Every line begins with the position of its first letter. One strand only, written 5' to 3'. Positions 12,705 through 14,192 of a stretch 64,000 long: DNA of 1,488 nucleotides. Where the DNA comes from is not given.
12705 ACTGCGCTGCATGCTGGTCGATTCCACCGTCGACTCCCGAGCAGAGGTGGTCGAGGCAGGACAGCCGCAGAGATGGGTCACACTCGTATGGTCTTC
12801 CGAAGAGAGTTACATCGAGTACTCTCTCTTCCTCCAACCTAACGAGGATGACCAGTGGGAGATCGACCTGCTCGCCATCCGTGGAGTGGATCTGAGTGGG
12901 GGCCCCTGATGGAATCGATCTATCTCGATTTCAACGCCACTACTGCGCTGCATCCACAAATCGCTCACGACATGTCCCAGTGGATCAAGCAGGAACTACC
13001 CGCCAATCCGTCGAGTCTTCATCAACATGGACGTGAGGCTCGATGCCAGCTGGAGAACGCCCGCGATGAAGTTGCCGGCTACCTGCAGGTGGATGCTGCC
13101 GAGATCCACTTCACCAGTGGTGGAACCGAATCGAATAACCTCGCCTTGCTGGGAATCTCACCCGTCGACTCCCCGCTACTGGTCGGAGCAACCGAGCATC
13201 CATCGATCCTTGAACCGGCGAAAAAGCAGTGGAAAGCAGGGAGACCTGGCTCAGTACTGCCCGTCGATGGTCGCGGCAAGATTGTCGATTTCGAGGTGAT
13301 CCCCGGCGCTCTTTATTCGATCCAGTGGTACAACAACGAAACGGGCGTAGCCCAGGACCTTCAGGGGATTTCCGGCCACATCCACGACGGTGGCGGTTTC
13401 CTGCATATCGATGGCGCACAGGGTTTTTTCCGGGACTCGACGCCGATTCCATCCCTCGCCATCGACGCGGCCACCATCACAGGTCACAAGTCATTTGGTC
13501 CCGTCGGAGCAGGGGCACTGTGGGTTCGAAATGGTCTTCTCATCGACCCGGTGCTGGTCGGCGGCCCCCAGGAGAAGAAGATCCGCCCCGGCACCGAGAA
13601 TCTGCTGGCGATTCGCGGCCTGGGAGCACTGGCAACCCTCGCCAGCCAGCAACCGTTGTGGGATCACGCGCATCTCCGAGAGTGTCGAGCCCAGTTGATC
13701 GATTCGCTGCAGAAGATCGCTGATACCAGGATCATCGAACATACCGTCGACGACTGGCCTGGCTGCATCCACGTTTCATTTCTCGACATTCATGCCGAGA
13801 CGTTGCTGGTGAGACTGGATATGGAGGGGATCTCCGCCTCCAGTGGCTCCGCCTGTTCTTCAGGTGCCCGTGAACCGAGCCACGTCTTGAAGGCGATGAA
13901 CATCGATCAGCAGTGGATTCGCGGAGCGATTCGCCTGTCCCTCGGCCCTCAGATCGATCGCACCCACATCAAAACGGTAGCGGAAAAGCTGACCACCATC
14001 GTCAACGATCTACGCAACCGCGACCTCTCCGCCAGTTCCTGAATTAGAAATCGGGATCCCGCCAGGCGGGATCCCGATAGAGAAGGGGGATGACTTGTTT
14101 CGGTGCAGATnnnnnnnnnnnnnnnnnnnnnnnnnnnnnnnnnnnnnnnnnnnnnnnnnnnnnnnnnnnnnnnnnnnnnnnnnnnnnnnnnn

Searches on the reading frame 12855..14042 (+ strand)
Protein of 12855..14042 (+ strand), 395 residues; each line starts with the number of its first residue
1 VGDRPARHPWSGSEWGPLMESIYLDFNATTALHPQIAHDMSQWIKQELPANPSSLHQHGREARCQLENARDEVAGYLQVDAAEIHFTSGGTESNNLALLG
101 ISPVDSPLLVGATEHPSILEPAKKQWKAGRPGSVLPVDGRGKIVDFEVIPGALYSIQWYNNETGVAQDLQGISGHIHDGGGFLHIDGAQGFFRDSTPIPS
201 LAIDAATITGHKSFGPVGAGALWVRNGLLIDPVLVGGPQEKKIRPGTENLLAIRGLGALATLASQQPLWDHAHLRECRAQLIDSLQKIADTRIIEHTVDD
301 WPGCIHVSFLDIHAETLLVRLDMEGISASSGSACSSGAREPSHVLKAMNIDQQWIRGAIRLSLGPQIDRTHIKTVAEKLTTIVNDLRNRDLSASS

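Call 3: search_protein_families(library=pfam, proteins=[window:12855-14042:+], max_evalue=0.01)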
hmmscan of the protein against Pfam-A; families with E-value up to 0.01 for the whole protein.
window:12855-14042:+ (395 aa): 1 family
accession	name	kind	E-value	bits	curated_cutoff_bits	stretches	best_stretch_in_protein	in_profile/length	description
PF00266.25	Aminotran_5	-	2.4e-47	162.1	21.5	1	22-373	1-369/371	Aminotransferase class-V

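Call 4: search_protein_families(library=ncbifam, proteins=[window:12855-14042:+], max_evalue=0.01)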
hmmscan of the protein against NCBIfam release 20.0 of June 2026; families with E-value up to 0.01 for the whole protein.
window:12855-14042:+ (395 aa): 15 families
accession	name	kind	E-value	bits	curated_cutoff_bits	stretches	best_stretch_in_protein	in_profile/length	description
TIGR03402.1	FeS_nifS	equivalog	1.4e-82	277.5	530.75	1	22-388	1-375/379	cysteine desulfurase NifS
TIGR03235.1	DNA_S_dndA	equivalog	1.1e-73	248.6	480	1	23-363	1-353/353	cysteine desulfurase DndA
NF010611.0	PRK14012.1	equivalog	4.1e-61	207.1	548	1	21-388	6-384/406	IscS subfamily cysteine desulfurase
TIGR02006.1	IscS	equivalog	1.6e-58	198.7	643.2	1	20-388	3-380/402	IscS subfamily cysteine desulfurase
TIGR03403.1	nifS_epsilon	equivalog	8.5e-52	176.2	587.7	1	22-388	1-378/382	NifS family cysteine desulfurase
NF002806.0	PRK02948.1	subfamily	1e-48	166.2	304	1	22-386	2-375/381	IscS subfamily cysteine desulfurase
TIGR01979.1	sufS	subfamily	8.4e-24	84.2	475.1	1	22-338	20-365/403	SufS family cysteine desulfurase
TIGR01977.1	am_tr_V_EF2568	hypoth_equivalog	1.9e-16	60.1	377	1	22-381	1-375/376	cysteine desulfurase family protein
NF008126.0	PRK10874.1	equivalog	2.4e-15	56.6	607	1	20-229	19-239/401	cysteine desulfurase CsdA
TIGR03392.1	FeS_syn_CsdA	equivalog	5.9e-15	55.3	493.6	1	20-230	16-237/398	cysteine desulfurase CsdA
NF006791.0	PRK09295.1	equivalog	1.1e-09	37.9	661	1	22-230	25-244/406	cysteine desulfurase SufS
NF041166.1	f2_encap_cargo1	exception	3e-08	33.2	800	1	22-229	247-465/623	family 2A encapsulin nanocompartment cargo protein cysteine desulfurase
NF040779.1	Sec_lyase_SclA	exception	2.2e-07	30.1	525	1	22-382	1-376/378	selenocysteine lyase SclA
TIGR01976.1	am_tr_V_VC1184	hypoth_equivalog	2.5e-05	23.7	352.35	1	160-228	168-235/401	cysteine desulfurase-like protein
NF051467.1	peri_mod_PvdN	equivalog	0.0034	16.1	650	0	30-115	61-148/425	pyoverdine-tailoring periplasmic protein PvdN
